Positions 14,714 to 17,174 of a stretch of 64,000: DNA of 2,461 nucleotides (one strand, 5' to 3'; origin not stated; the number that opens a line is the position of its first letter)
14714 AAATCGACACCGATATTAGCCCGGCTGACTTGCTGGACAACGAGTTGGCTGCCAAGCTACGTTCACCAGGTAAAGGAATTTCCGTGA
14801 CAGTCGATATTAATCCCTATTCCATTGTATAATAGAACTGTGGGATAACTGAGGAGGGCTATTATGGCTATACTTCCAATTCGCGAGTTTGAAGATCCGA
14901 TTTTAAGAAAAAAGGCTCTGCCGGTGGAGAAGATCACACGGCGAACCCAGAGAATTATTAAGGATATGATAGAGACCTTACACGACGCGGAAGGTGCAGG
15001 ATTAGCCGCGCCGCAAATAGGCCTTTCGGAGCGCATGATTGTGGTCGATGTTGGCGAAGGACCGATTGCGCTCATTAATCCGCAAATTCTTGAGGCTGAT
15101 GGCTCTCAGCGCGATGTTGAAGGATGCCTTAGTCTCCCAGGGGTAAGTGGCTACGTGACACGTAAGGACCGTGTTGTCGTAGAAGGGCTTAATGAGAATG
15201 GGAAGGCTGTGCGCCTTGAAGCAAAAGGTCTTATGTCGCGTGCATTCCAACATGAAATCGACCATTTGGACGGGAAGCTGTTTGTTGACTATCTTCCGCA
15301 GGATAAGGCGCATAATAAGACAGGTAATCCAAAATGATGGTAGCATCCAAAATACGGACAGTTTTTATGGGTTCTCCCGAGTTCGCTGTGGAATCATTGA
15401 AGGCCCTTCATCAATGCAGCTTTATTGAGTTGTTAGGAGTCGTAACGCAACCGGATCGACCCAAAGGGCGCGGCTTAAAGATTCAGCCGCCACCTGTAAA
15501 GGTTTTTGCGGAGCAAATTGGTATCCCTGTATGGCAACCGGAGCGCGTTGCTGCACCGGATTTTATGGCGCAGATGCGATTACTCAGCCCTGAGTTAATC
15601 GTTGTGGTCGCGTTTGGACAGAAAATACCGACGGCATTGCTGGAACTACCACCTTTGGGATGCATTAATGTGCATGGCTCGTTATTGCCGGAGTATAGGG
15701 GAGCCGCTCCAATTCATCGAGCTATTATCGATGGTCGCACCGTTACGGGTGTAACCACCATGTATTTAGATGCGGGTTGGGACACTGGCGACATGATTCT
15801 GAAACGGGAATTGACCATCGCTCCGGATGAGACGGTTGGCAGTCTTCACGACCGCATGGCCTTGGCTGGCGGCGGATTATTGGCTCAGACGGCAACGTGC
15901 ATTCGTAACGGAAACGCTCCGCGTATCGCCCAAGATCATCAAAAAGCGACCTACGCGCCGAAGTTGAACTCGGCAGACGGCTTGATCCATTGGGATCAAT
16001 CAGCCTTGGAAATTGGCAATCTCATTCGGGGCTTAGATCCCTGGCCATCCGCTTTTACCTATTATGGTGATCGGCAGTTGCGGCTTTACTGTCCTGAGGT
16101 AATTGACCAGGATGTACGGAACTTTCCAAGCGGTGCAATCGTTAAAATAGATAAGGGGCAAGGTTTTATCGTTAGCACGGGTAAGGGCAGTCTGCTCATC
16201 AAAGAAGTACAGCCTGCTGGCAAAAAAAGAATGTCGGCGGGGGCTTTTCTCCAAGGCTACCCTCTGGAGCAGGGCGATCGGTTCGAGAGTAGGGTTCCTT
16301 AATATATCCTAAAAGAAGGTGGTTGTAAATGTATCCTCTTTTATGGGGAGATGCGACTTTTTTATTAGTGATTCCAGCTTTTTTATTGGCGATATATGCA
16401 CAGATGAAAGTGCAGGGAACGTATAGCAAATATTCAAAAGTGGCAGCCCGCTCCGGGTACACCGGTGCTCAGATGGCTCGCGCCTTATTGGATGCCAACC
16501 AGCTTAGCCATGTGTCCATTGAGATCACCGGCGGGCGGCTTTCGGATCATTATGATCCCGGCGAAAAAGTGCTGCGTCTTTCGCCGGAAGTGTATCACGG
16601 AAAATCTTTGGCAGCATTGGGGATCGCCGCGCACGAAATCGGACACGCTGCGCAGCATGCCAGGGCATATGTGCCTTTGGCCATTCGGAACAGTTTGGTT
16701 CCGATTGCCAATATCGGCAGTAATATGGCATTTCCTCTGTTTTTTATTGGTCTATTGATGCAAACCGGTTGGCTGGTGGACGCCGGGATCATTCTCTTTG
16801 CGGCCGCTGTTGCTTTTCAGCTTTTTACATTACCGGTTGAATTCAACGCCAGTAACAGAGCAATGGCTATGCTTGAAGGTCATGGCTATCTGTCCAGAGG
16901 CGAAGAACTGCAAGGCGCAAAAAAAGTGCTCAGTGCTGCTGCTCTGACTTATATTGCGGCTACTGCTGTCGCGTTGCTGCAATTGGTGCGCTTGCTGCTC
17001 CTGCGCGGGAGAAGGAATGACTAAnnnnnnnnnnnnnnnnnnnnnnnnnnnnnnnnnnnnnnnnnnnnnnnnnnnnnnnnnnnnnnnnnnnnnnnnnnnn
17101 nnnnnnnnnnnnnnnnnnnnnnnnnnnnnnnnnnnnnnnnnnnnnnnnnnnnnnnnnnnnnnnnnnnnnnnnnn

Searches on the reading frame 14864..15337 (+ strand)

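Call 31: search_protein_families(library=pfam, proteins=[window:14864-15337:+], max_evalue=0.00001)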
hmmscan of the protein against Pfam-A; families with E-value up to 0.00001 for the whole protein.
window:14864-15337:+ (157 aa): 1 family
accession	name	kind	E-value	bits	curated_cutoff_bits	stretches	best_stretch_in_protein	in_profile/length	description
PF01327.26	Pep_deformylase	-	2.2e-49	167.5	22.8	1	4-148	2-154/156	Polypeptide deformylase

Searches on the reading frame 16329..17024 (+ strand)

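Call 31: search_protein_families(library=pfam, proteins=[window:16329-17024:+], max_evalue=0.00001)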
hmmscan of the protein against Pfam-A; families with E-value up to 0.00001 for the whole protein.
window:16329-17024:+ (231 aa): 1 family
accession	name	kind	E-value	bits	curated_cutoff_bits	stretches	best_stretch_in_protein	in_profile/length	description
PF04298.18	Zn_peptidase_2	-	1.9e-89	299.3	27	1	10-225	1-216/218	Putative neutral zinc metallopeptidase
